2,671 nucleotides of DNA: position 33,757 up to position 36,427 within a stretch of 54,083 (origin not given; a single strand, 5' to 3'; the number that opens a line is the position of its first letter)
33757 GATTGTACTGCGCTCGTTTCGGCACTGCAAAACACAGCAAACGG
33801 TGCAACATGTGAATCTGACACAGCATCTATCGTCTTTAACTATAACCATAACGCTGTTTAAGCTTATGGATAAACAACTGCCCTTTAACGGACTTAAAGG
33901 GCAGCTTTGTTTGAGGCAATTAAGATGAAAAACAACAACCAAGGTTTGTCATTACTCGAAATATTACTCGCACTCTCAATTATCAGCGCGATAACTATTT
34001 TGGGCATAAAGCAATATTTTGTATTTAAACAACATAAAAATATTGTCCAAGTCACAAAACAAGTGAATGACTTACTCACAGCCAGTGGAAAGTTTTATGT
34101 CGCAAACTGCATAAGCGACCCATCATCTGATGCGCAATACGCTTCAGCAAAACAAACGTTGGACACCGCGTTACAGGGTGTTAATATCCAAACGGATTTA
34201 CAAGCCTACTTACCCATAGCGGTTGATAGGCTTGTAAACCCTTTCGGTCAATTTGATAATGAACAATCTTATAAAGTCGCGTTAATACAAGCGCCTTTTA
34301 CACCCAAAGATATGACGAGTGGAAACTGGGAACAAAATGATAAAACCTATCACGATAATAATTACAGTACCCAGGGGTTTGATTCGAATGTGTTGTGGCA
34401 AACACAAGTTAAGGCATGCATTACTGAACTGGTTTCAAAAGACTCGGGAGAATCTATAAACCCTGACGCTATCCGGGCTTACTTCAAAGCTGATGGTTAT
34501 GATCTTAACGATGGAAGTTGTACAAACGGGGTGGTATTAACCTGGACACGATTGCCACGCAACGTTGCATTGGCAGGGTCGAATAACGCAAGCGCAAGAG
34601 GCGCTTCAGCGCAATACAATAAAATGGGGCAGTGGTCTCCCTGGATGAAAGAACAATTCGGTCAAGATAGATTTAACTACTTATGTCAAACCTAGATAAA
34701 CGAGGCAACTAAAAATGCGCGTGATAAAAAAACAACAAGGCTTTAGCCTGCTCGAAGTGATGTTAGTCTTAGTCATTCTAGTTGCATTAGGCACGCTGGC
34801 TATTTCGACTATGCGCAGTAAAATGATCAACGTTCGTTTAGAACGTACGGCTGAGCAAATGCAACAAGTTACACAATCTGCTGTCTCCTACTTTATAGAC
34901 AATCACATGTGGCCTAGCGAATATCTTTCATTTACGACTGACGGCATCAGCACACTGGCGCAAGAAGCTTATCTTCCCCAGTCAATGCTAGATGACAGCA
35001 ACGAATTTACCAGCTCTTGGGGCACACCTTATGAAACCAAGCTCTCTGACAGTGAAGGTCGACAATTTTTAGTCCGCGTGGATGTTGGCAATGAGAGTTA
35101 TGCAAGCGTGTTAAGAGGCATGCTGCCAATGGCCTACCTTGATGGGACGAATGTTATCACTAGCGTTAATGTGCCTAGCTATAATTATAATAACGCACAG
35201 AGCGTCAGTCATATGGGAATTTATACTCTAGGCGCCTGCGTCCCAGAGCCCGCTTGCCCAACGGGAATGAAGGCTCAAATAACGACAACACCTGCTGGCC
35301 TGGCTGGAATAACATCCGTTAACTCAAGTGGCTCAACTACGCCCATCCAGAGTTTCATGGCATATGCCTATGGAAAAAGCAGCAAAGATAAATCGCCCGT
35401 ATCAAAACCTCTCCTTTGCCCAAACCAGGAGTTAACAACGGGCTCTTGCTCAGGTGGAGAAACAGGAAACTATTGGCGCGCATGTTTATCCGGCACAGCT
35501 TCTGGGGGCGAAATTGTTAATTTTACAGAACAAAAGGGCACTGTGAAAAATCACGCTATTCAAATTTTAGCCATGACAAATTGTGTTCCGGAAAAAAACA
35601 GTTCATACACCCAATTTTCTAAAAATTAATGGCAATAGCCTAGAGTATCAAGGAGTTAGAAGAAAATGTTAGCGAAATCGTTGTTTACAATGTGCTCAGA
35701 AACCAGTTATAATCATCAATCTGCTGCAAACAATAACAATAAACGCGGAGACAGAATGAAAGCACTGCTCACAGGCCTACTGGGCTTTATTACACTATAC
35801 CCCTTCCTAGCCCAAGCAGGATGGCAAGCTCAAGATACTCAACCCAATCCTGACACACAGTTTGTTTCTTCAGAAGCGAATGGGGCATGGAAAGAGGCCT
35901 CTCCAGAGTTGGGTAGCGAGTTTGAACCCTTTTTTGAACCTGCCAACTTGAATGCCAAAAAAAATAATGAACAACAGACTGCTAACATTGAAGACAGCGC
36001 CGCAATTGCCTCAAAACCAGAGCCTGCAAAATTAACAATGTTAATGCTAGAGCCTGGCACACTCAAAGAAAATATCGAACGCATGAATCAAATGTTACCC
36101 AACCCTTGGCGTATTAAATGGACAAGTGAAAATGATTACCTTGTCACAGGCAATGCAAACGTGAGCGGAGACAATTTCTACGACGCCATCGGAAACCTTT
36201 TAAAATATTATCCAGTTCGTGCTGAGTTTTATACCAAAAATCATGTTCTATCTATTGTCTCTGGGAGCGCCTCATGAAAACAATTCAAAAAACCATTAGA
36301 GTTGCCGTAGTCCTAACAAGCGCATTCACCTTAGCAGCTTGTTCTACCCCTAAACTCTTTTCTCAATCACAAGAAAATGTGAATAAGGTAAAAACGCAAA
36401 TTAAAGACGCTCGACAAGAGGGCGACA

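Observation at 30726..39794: Orphan, permuted type IVb-like pilus module with a type IVa-sized pilin, wedged between gyrB and trkH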

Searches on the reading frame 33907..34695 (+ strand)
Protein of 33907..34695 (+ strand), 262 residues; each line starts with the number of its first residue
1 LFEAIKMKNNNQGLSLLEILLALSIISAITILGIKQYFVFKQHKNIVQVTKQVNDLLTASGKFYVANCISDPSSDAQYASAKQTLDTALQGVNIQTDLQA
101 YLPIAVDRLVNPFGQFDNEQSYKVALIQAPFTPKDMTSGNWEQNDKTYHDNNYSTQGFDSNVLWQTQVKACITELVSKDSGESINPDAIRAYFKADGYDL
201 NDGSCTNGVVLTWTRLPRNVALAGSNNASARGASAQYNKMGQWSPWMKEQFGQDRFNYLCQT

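Call 3: search_protein_families(library=pfam, proteins=[window:33907-34695:+], max_evalue=1)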
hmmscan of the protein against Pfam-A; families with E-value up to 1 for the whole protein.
window:33907-34695:+ (262 aa): 2 families
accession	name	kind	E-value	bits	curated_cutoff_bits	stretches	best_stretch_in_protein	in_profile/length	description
PF07963.17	N_methyl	-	0.0012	18.8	21.2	1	8-30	1-23/27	Prokaryotic N-terminal methylation motif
PF09982.15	LpxR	-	0.0034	16.8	26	1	106-148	63-106/323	Outer membrane protein LpxR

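Call 4: search_protein_families(library=ncbifam, proteins=[window:33907-34695:+], max_evalue=1)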
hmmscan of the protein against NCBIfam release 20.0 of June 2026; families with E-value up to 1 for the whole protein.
window:33907-34695:+ (262 aa): 6 families
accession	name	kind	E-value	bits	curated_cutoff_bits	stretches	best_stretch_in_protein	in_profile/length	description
NF007800.0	PRK10506.1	equivalog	1.4e-06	28.2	158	1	7-59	4-56/163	prepilin peptidase-dependent protein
NF041013.1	T4P_ComGE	equivalog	4.6e-05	23.4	49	1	9-52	1-45/83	competence type IV pilus minor pilin ComGE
NF007848.0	PRK10557.1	equivalog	0.00039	19.8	120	1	6-43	5-41/192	prepilin peptidase-dependent protein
TIGR02532.1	IV_pilin_GFxxxE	domain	0.017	15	16.3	1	12-32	2-22/24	prepilin-type N-terminal cleavage/methylation domain-containing protein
NF007862.0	PRK10574.1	equivalog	0.066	13.3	138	1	9-46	2-39/145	prepilin peptidase-dependent pilin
TIGR01707.1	gspI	equivalog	0.13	12.8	44.35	1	13-32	1-20/101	type II secretion system minor pseudopilin GspI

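Call 75: search_solved_structures(query=A6, max_evalue=1)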
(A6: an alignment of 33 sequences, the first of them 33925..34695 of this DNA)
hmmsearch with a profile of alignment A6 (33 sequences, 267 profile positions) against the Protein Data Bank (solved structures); distinct sequences matched with E-value up to 1: 24.
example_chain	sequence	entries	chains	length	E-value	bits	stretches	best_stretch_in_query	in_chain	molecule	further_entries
9egp_A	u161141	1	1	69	1.9e-06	30.9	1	2-63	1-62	Geopilin domain 1 protein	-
7tgg_A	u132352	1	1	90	7.7e-06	29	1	2-57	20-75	Geopilin domain 1 protein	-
8tob_GA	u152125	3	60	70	7.7e-05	25.7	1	13-51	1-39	Fimbrial protein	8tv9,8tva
8tj2_C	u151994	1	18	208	0.00021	24.2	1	12-64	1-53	Type IV major pilin protein PilA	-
9laa_A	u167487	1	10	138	0.0003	23.7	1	3-41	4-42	Type IV pilin protein PilA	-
2hi2_A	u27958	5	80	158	0.00042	23.3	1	12-65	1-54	Fimbrial protein | PilA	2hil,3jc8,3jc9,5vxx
1ay2_A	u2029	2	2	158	0.00048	23.1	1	12-64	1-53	TYPE 4 PILIN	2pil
8p3b_A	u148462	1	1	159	0.00098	22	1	12-63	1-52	Fimbrial protein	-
5kua_A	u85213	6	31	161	0.0012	21.8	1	12-64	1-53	pilin | Neisseria meningitidis PilE variant SB-GATDH | Neisseria meningitidis PilE, SB-DATDH variant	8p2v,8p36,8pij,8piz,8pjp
1oqw_A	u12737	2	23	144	0.0016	21.4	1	12-54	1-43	Fimbrial protein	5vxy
8tum_e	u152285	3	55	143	0.0022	20.9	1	12-54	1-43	Type IV major pilin protein PilA | Pilin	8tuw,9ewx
8pfb_G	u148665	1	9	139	0.0032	20.4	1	12-84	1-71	Type IV pilin PilE1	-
6gv9_A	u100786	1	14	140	0.0045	19.9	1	12-48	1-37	Prepilin peptidase-dependent protein D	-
2m7g_A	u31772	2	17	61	0.0089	18.9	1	12-58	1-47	Geopilin domain 1 protein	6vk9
9lab_B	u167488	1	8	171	0.014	18.2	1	7-48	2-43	MSHA major pilin subunit MshA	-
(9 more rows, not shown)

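Call 78: search_protein_families(library=pfam, alignment_id=A6, max_evalue=0.1)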
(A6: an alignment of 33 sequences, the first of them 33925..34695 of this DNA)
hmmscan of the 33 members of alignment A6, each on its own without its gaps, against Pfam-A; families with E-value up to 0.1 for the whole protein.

A. member 1, window:33925-34695:+ (256 aa): 2 families
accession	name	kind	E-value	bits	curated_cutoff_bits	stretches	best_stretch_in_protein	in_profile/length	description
PF07963.17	N_methyl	-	0.0011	18.9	21.2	1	2-24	1-23/27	Prokaryotic N-terminal methylation motif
PF09982.15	LpxR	-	0.0031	16.9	26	1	100-142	63-106/323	Outer membrane protein LpxR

B. families by the number of members that match (of 33 scanned): 9 families
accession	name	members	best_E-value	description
PF07963.17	N_methyl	29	6.2e-06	Prokaryotic N-terminal methylation motif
PF09982.15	LpxR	1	0.0031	Outer membrane protein LpxR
PF16964.10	TadF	1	0.0081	Putative tight adherence pilin protein F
PF16982.10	Flp1_like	1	0.019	Putative Flagellin, Flp1-like, domain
PF16655.11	PhoD_N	1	0.036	PhoD-like phosphatase, N-terminal domain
PF12576.13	DUF3754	1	0.068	Protein of unknown function (DUF3754)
PF05616.18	Neisseria_TspB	1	0.074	Neisseria meningitidis TspB protein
PF00520.37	Ion_trans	1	0.082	Ion transport protein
PF17780.6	OCRE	1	0.097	OCRE domain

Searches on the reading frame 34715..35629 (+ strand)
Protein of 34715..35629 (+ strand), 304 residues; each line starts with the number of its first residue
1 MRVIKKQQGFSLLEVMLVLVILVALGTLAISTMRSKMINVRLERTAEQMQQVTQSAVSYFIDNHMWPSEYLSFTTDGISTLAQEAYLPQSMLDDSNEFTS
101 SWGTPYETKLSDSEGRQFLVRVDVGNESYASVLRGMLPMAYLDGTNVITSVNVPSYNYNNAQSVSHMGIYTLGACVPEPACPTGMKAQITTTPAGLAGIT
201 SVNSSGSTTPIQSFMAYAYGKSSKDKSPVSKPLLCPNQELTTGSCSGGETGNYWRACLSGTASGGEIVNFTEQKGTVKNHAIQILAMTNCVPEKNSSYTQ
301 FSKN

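Call 3: search_protein_families(library=pfam, proteins=[window:34715-35629:+], max_evalue=1)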
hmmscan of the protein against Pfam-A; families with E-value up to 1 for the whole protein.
window:34715-35629:+ (304 aa): 3 families
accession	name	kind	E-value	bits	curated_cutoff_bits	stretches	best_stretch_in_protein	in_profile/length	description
PF07963.17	N_methyl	-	5.5e-06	26.2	21.2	1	5-29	2-26/27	Prokaryotic N-terminal methylation motif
PF14221.11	DUF4330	-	0.17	12.5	27.6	1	10-114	14-108/167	Domain of unknown function (DUF4330)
PF13179.11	DUF4006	-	0.17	12.2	22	1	13-40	18-45/64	Family of unknown function (DUF4006)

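Call 4: search_protein_families(library=ncbifam, proteins=[window:34715-35629:+], max_evalue=1)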
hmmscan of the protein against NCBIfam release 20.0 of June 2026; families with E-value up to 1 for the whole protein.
window:34715-35629:+ (304 aa): 15 families
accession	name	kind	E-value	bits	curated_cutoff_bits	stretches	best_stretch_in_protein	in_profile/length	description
TIGR01710.1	typeII_sec_gspG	equivalog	1.4e-06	28.4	88.85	1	8-84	1-72/134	type II secretion system major pseudopilin GspG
NF041013.1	T4P_ComGE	equivalog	1.7e-05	24.8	49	1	5-58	1-54/83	competence type IV pilus minor pilin ComGE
TIGR01708.2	typeII_sec_gspH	equivalog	3.5e-05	23.9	80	1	7-57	1-55/169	type II secretion system minor pseudopilin GspH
NF006453.0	PRK08808.1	equivalog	7.1e-05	22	295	1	5-61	4-59/211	type II secretion system protein J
TIGR02532.1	IV_pilin_GFxxxE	domain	0.00012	21.8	16.3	1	7-30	1-24/24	prepilin-type N-terminal cleavage/methylation domain-containing protein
NF007800.0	PRK10506.1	equivalog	0.00016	21.6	158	1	3-51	4-52/163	prepilin peptidase-dependent protein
NF007660.0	PRK10332.1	equivalog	0.00017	22.1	86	1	4-56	5-54/107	prepilin-type N-terminal cleavage/methylation domain-containing protein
NF007862.0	PRK10574.1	equivalog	0.0012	19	138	1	5-35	2-32/145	prepilin peptidase-dependent pilin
TIGR02523.1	type_IV_pilV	equivalog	0.002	18.6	52.2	1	7-56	1-47/139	type IV pilus modification protein PilV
NF040999.1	pilin_ComGC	equivalog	0.01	16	75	1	7-67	1-61/84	competence type IV pilus major pilin ComGC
NF040982.1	ComGD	equivalog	0.013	15.9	70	1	7-56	1-50/139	competence type IV pilus minor pilin ComGD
NF047827.1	T3SSXpsH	equivalog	0.028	14.2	160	1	8-49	1-42/145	type II secretion system protein XpsH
NF007848.0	PRK10557.1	equivalog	0.12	11.7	120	1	4-25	7-30/192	prepilin peptidase-dependent protein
NF041775.1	typeIV_PilA_Myxo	equivalog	0.19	11.7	400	0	5-32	8-35/214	type IV pilin protein PilA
NF037980.1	T2SS_GspK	equivalog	0.34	10.4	130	1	7-59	1-53/307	type II secretion system minor pseudopilin GspK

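Call 76: search_solved_structures(query=A7, max_evalue=1)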
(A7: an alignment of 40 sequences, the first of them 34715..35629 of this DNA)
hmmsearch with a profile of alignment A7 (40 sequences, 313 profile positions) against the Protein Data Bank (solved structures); distinct sequences matched with E-value up to 1: 24.
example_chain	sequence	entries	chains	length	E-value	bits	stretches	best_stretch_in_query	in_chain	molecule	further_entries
5kua_A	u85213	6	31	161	6.1e-10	42.1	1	12-99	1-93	pilin | Neisseria meningitidis PilE variant SB-GATDH | Neisseria meningitidis PilE, SB-DATDH variant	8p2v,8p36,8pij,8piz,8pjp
8p3b_A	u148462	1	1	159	1.2e-09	41.2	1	12-94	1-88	Fimbrial protein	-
2hi2_A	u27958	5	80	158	1.5e-09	40.8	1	12-89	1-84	Fimbrial protein | PilA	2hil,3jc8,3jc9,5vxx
1ay2_A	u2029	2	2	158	2.8e-09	39.9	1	12-72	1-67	TYPE 4 PILIN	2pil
9egp_A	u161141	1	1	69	2.6e-06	30.2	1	3-69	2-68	Geopilin domain 1 protein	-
5wda_A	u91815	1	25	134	5.7e-06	29.1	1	12-98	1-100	General secretion pathway protein G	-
8uhf_A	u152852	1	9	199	1.3e-05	27.9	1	12-165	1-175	Toxin co-regulated pilin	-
7tgg_A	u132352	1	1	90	6.7e-05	25.6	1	3-69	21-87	Geopilin domain 1 protein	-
8pfb_G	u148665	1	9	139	0.00015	24.4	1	12-87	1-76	Type IV pilin PilE1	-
9laa_A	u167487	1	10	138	0.0002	24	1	3-37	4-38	Type IV pilin protein PilA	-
6xxd_A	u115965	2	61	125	0.0057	19.2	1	12-80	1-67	PilA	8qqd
2m7g_A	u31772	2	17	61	0.036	16.6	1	12-69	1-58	Geopilin domain 1 protein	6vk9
9lab_B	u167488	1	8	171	0.041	16.4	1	7-31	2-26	MSHA major pilin subunit MshA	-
8tj2_C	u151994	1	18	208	0.065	15.8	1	12-67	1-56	Type IV major pilin protein PilA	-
6gv9_A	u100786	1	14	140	0.087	15.3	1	12-42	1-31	Prepilin peptidase-dependent protein D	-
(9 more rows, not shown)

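Call 77: search_protein_families(library=pfam, alignment_id=A7, max_evalue=0.1)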
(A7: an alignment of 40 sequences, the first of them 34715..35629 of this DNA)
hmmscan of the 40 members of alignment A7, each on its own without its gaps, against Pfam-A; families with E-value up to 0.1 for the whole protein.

A. member 1, window:34715-35629:+ (304 aa): 1 family
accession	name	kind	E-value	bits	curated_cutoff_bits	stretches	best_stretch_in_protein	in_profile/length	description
PF07963.17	N_methyl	-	5.5e-06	26.2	21.2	1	5-29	2-26/27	Prokaryotic N-terminal methylation motif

B. families by the number of members that match (of 40 scanned): 10 families
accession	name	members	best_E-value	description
PF07963.17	N_methyl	38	1.2e-08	Prokaryotic N-terminal methylation motif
PF08334.16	T2SSG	8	1.4e-05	Type II secretion system (T2SS), protein G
PF16964.10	TadF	3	0.0006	Putative tight adherence pilin protein F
PF06305.16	LapA_dom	1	0.019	Lipopolysaccharide assembly protein A domain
PF02241.23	MCR_beta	1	0.024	Methyl-coenzyme M reductase beta subunit, C-terminal domain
PF19873.4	DUF6346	1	0.034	Family of unknown function (DUF6346)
PF11204.13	DUF2985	1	0.049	Protein of unknown function (DUF2985)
PF19592.4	DUF6097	1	0.06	Family of unknown function (DUF6097)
PF23884.1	DUF7237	1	0.073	Family of unknown function (DUF7237)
PF06736.16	TMEM175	1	0.087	Endosomal/lysosomal potassium channel TMEM175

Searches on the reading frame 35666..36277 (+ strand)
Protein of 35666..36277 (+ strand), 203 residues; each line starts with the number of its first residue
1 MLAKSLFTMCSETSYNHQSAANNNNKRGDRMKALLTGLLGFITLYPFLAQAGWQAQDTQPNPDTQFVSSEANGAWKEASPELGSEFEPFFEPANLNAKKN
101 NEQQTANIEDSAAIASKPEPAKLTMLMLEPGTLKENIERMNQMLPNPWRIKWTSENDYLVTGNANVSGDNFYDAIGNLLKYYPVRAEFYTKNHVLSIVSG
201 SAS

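Call 3: search_protein_families(library=pfam, proteins=[window:35666-36277:+], max_evalue=1)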
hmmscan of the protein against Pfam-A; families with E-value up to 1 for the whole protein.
window:35666-36277:+ (203 aa): 1 family
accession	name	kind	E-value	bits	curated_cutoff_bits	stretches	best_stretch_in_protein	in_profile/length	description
PF10671.14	TcpQ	-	2.1e-05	24.9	27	1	147-198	23-78/80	Toxin co-regulated pilus biosynthesis protein Q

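Call 4: search_protein_families(library=ncbifam, proteins=[window:35666-36277:+], max_evalue=1)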
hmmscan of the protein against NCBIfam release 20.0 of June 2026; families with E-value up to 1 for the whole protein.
window:35666-36277:+ (203 aa): 0 families

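Call 36: search_solved_structures(query=A3, max_evalue=10)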
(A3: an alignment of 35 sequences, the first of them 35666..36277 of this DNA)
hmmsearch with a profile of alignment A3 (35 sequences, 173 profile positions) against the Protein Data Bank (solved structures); distinct sequences matched with E-value up to 10: 3.
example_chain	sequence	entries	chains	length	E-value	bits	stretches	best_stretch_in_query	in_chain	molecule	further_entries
9u5s_R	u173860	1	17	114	0.0078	19.4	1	116-169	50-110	Lipoprotein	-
3hno_A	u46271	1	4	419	1.3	12.2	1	81-122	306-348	Pyrophosphate-dependent phosphofructokinase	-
4dn8_A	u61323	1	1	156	1.8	11.7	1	43-87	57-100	Pulmonary surfactant-associated protein D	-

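Call 38: search_protein_families(library=pfam, alignment_id=A3, max_evalue=0.01)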
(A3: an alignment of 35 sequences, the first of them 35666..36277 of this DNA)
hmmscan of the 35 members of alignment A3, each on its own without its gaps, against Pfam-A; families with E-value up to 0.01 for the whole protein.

A. member 1, window:35666-36277:+ (203 aa): 1 family
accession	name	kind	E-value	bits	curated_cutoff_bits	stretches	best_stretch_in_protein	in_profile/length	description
PF10671.14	TcpQ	-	2.1e-05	24.9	27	1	147-198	23-78/80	Toxin co-regulated pilus biosynthesis protein Q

B. families by the number of members that match (of 35 scanned): 3 families
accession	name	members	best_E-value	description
PF10671.14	TcpQ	35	3.6e-07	Toxin co-regulated pilus biosynthesis protein Q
PF07660.19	STN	1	0.0015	Secretin and TonB N terminus short domain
PF18074.6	PriA_C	1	0.0089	Primosomal protein N C-terminal domain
